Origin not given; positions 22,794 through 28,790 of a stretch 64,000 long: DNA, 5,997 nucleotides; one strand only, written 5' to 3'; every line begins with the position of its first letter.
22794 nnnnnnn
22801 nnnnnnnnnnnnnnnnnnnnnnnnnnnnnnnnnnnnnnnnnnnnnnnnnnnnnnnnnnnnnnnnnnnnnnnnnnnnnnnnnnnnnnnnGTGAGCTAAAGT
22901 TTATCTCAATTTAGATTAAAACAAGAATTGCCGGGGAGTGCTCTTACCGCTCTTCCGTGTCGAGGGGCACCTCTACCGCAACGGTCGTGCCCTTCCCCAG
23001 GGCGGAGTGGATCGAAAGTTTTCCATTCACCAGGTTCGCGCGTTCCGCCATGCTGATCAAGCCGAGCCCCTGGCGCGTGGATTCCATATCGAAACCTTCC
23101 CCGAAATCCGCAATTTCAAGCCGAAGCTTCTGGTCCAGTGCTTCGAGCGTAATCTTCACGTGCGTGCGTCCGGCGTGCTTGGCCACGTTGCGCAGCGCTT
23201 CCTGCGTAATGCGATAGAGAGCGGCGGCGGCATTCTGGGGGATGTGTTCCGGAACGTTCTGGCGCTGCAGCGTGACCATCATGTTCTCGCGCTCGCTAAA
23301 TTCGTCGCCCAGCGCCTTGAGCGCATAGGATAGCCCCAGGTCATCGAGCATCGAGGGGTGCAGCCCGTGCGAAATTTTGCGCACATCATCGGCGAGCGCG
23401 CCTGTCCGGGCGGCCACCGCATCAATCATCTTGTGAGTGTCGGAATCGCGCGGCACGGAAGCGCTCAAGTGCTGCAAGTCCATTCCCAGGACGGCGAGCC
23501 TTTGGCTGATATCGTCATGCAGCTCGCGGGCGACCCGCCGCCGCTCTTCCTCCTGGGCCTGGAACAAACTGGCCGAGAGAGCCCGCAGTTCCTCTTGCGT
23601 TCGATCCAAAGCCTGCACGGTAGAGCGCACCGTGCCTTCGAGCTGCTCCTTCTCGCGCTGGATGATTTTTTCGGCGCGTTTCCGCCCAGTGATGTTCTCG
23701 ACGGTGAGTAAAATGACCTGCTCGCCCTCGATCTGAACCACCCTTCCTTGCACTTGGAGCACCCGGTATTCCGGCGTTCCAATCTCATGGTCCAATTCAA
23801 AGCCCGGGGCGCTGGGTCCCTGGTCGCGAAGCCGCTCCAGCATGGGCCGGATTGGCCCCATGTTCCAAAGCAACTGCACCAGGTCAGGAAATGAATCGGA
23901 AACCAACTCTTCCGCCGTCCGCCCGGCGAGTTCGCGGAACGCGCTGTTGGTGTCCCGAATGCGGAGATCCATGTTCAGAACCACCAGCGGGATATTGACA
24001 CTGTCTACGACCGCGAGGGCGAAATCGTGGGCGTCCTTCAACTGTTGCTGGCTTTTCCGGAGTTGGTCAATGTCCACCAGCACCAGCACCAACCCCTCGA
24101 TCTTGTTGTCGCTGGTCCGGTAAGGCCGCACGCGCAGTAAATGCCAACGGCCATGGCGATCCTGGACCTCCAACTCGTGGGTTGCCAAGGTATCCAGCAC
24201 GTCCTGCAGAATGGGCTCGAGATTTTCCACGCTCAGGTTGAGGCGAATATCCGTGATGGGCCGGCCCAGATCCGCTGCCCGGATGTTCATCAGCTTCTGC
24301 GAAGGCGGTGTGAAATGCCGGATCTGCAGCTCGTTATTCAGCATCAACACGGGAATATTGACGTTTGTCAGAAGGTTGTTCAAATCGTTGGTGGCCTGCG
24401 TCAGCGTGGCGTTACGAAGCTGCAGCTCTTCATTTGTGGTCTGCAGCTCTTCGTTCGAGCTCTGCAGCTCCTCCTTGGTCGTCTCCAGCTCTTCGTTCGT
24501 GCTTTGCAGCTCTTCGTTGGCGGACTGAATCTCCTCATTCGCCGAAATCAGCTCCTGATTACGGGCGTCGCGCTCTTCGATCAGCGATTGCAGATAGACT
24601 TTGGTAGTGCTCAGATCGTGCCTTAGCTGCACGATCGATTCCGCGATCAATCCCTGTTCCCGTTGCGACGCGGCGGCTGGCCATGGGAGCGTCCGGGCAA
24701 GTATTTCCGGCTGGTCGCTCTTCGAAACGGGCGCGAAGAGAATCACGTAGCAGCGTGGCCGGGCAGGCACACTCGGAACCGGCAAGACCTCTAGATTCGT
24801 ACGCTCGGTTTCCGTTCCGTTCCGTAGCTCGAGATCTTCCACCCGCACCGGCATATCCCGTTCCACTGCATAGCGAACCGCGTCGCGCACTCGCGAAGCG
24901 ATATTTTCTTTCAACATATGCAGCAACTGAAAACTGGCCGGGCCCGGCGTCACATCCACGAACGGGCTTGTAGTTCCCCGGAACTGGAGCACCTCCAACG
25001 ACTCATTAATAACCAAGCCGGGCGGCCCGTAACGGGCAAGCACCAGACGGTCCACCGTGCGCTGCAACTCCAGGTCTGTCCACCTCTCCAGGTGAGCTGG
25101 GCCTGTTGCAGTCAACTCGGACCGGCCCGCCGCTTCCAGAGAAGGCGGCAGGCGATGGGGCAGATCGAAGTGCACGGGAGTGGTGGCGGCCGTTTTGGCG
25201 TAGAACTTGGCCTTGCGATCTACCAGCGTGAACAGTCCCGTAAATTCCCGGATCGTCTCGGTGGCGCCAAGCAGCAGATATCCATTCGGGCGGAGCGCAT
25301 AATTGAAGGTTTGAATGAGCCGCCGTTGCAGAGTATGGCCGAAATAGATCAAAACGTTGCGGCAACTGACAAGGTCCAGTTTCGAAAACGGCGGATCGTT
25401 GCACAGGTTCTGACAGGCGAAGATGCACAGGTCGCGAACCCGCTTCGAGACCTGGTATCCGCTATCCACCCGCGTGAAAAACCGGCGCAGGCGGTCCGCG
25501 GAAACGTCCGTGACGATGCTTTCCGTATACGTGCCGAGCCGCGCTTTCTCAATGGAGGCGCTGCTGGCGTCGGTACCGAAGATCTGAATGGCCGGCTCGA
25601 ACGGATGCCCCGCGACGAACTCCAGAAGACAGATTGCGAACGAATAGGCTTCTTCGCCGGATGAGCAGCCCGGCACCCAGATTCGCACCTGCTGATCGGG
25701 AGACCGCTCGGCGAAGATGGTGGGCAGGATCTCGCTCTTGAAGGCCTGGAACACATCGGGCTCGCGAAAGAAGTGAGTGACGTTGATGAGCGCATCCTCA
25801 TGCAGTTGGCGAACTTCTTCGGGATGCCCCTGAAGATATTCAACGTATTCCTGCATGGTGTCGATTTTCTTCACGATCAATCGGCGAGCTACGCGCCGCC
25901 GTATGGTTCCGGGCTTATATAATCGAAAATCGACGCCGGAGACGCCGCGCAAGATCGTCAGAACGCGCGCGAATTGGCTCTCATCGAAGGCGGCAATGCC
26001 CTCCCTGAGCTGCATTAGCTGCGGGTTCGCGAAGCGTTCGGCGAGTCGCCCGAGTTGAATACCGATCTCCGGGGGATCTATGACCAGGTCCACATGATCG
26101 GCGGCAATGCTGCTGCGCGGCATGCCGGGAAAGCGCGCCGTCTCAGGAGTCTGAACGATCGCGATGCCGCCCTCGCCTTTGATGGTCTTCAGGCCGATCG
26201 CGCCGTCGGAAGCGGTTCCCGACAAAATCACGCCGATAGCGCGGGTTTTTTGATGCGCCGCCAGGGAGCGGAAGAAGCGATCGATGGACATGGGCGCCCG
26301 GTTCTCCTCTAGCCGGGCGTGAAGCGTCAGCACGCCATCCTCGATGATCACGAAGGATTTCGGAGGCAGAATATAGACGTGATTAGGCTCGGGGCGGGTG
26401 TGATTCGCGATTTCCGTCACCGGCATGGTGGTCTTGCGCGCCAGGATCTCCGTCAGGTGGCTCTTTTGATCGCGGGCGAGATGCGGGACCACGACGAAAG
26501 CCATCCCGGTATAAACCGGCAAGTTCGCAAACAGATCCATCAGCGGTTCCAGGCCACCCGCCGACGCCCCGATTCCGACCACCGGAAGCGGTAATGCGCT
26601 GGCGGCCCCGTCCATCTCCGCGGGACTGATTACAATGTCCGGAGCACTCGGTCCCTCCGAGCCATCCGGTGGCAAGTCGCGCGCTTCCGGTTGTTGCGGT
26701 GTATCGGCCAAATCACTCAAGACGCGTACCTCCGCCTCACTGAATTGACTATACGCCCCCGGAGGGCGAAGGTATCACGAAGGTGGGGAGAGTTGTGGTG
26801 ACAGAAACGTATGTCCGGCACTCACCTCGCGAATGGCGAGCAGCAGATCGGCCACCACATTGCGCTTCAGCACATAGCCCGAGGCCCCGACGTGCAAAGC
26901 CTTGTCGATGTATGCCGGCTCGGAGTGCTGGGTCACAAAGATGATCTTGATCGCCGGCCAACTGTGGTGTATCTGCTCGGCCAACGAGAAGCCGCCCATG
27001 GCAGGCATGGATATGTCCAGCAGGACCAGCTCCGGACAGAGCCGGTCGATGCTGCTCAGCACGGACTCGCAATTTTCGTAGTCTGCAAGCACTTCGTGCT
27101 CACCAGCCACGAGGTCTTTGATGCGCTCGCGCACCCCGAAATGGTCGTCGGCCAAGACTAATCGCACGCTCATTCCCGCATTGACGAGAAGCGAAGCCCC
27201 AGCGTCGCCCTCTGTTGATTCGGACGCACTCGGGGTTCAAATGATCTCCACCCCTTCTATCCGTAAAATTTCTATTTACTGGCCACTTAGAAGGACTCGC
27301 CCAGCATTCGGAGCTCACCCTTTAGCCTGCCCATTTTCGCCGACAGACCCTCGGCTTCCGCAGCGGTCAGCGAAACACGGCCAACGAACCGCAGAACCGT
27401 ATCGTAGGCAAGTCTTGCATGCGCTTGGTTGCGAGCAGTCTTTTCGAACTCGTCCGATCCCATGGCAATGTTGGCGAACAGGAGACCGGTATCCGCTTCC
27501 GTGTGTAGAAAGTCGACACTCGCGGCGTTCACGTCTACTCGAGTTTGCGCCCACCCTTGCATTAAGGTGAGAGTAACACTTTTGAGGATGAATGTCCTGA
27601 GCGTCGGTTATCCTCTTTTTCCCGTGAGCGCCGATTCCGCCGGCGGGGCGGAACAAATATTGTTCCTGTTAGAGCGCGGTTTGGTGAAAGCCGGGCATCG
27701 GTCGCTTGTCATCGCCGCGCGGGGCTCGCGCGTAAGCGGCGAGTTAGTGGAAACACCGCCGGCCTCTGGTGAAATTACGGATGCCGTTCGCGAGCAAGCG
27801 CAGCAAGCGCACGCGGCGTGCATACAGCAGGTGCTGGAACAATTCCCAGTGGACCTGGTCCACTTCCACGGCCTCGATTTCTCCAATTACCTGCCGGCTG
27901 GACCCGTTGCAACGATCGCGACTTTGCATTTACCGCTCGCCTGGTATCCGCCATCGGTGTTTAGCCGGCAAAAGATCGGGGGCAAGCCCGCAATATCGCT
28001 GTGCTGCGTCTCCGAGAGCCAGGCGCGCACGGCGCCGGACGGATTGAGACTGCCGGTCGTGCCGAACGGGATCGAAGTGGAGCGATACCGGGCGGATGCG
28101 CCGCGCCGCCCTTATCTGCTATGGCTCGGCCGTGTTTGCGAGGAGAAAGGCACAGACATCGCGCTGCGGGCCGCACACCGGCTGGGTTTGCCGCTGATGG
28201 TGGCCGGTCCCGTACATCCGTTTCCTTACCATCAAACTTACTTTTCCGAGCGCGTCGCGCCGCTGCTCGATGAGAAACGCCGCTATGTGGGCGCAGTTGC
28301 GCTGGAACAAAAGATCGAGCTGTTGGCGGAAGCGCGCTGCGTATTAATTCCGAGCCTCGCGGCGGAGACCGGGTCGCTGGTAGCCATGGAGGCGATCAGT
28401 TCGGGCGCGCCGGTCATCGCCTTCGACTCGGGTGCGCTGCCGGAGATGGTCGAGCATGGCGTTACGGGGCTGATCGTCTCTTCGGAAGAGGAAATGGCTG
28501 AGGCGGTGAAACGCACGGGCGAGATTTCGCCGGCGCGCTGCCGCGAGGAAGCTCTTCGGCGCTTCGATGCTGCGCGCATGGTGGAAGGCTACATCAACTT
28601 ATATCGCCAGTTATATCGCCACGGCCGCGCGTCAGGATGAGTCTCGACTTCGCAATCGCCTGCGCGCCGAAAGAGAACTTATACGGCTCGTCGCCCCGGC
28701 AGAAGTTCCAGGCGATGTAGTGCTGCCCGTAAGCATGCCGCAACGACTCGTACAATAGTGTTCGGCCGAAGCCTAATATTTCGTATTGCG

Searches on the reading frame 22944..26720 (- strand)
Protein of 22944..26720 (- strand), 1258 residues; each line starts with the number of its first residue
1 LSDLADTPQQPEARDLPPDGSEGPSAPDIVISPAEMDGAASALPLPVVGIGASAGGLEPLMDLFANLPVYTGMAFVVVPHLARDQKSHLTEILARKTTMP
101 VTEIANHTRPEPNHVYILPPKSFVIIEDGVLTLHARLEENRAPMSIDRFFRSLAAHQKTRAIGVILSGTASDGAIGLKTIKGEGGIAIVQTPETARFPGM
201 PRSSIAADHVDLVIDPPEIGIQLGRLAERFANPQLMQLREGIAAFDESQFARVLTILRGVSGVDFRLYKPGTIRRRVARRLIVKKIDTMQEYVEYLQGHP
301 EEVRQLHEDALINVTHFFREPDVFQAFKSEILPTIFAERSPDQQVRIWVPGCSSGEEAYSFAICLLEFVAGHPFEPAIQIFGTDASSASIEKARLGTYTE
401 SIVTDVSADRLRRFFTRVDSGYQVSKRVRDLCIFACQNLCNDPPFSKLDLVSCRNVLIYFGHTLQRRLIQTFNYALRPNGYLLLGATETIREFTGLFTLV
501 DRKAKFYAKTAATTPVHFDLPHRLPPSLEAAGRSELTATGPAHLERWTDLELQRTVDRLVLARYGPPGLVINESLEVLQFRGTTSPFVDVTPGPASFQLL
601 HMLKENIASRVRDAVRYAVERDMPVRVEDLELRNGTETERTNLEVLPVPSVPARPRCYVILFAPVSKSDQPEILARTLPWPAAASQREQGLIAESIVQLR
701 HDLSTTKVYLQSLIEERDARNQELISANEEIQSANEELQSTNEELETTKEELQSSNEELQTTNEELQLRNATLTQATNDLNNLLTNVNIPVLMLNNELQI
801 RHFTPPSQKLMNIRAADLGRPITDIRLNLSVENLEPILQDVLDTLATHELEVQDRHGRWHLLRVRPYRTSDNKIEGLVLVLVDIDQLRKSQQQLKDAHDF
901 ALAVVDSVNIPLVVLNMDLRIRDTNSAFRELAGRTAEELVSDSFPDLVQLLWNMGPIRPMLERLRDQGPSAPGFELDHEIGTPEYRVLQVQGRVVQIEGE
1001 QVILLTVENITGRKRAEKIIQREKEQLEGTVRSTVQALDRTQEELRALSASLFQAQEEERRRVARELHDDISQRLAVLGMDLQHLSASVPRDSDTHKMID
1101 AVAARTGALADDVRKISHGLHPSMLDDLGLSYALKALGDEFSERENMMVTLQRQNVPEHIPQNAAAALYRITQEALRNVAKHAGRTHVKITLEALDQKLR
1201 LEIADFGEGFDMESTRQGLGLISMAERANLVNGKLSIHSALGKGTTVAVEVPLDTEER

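Call 11: search_protein_families(library=pfam, proteins=[window:22944-26720:-], max_evalue=0.001)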
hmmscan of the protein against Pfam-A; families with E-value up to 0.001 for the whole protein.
window:22944-26720:- (1258 aa): 12 families
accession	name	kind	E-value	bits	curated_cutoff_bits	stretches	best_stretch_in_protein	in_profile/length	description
PF01739.24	CheR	-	5.7e-52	176.4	27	1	313-503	1-192/195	CheR methyltransferase, SAM binding domain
PF01339.22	CheB_methylest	-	8.9e-50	169.2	24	1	48-220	1-171/174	CheB methylesterase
PF13596.12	PAS_10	-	9.7e-27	94.1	22.1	1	780-885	1-106/106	PAS domain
PF08448.16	PAS_4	-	8.3e-16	58.6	23.1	2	905-1014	1-109/110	PAS fold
PF02518.31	HATPase_c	-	2.5e-12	47.7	26.4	1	1166-1254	4-110/111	Histidine kinase-, DNA gyrase B-, and HSP90-like ATPase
PF03705.20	CheR_N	-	3.1e-12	46.4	27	1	249-300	2-53/53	CheR methyltransferase, all-alpha domain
PF07730.19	HisKA_3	-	4e-11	43.7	24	1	1059-1123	1-66/68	Histidine kinase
PF13426.13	PAS_9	-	9.6e-06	26.3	27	0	912-1011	4-102/103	PAS domain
PF00989.32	PAS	-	4.9e-05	23.7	22.6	0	903-948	5-50/113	PAS fold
PF13581.12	HATPase_c_2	-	0.00015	22.3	27.4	1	1160-1215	24-84/127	Histidine kinase-like ATPase domain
PF13188.13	PAS_8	-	0.00081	19.7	21.8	0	903-947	5-50/65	PAS domain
PF03938.19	OmpH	-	0.00091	19.9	32.4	0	709-781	20-93/141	Outer membrane protein (OmpH-like)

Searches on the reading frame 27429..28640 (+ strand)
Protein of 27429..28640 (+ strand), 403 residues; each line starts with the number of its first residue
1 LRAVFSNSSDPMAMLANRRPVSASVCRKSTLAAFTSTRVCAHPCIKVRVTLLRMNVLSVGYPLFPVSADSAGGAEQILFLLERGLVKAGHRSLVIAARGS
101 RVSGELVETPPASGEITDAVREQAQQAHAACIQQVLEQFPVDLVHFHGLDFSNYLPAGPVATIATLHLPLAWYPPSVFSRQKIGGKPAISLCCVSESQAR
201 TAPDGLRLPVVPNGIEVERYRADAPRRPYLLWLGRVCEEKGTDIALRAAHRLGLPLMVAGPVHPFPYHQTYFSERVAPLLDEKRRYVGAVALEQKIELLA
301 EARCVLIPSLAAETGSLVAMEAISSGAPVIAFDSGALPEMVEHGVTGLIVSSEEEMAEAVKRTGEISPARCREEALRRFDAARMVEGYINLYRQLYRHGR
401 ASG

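Call 27: search_protein_families(library=pfam, proteins=[window:27429-28640:+], max_evalue=0.0001)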
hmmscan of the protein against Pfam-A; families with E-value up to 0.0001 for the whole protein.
window:27429-28640:+ (403 aa): 4 families
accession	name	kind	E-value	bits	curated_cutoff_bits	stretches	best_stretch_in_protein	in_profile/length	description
PF13692.12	Glyco_trans_1_4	-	7.9e-20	72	27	1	227-362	1-138/142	Glycosyl transferases group 1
PF00534.26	Glycos_transf_1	-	2.2e-17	63.6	26.4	1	226-363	14-155/172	Glycosyl transferases group 1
PF13439.12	Glyco_transf_4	-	8.5e-10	39.4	28.5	1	72-219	2-170/170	Glycosyltransferase Family 4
PF13524.12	Glyco_trans_1_2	-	5.9e-05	23.5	25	0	246-371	6-118/144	Glycosyl transferase-like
